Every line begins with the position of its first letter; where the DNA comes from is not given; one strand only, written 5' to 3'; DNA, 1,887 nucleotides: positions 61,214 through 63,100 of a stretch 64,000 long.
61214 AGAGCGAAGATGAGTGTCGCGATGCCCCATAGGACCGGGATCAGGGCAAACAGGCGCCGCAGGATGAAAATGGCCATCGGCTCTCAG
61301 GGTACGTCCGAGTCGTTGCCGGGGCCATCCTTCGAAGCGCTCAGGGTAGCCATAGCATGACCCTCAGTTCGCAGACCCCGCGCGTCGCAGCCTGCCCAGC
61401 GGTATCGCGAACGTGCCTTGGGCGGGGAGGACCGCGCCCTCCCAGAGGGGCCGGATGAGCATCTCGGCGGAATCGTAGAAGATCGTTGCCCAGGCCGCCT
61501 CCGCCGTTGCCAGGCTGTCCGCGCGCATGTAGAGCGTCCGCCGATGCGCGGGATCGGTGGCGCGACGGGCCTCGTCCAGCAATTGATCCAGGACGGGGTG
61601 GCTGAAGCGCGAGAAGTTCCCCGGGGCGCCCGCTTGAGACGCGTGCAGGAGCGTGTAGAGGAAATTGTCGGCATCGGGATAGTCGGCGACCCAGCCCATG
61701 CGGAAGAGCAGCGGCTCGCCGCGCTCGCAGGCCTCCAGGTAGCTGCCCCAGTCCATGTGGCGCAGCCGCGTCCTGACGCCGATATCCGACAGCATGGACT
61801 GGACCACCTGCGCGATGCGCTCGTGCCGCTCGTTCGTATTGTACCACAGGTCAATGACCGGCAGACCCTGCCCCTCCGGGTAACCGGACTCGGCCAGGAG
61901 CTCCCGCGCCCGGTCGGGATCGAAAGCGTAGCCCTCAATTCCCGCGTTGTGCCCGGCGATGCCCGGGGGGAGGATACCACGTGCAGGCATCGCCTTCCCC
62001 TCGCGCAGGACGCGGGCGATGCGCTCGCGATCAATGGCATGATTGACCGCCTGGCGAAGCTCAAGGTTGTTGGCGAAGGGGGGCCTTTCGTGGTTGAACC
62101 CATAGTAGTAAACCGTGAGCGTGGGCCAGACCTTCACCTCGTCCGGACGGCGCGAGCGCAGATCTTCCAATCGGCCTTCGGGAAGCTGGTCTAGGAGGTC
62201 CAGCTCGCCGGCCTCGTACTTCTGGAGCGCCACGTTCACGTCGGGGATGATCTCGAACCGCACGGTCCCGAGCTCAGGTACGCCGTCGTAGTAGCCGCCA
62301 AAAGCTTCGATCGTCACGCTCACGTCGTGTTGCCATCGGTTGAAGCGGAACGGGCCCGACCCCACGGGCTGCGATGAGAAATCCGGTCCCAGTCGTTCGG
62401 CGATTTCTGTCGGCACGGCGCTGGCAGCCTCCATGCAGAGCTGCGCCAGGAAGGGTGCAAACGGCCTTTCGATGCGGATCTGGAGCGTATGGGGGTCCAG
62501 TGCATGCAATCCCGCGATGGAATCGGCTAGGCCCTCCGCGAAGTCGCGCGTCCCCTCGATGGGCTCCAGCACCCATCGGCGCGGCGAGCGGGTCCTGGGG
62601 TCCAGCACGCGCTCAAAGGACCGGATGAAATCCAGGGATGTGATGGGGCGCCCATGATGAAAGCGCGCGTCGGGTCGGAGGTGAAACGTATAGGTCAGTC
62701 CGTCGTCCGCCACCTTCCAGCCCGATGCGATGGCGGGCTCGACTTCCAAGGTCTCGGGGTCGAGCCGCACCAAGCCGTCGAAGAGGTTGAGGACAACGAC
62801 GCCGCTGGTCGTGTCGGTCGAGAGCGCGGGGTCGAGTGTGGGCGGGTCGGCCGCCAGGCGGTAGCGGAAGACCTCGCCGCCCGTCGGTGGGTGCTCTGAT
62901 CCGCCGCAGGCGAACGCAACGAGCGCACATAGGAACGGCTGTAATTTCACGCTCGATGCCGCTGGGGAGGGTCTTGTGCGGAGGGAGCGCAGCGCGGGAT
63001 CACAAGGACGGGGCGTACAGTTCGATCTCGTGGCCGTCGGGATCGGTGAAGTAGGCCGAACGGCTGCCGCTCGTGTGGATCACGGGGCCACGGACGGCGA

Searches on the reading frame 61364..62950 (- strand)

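Call 40: search_protein_families(library=pfam, proteins=[window:61364-62950:-], max_evalue=0.001)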
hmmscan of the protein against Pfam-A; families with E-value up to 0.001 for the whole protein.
window:61364-62950:- (528 aa): 1 family
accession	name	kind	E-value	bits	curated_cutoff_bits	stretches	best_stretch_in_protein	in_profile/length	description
PF00496.27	SBP_bac_5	-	1.1e-92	311.5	32.4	1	69-440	1-366/368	Bacterial extracellular solute-binding proteins, family 5 Middle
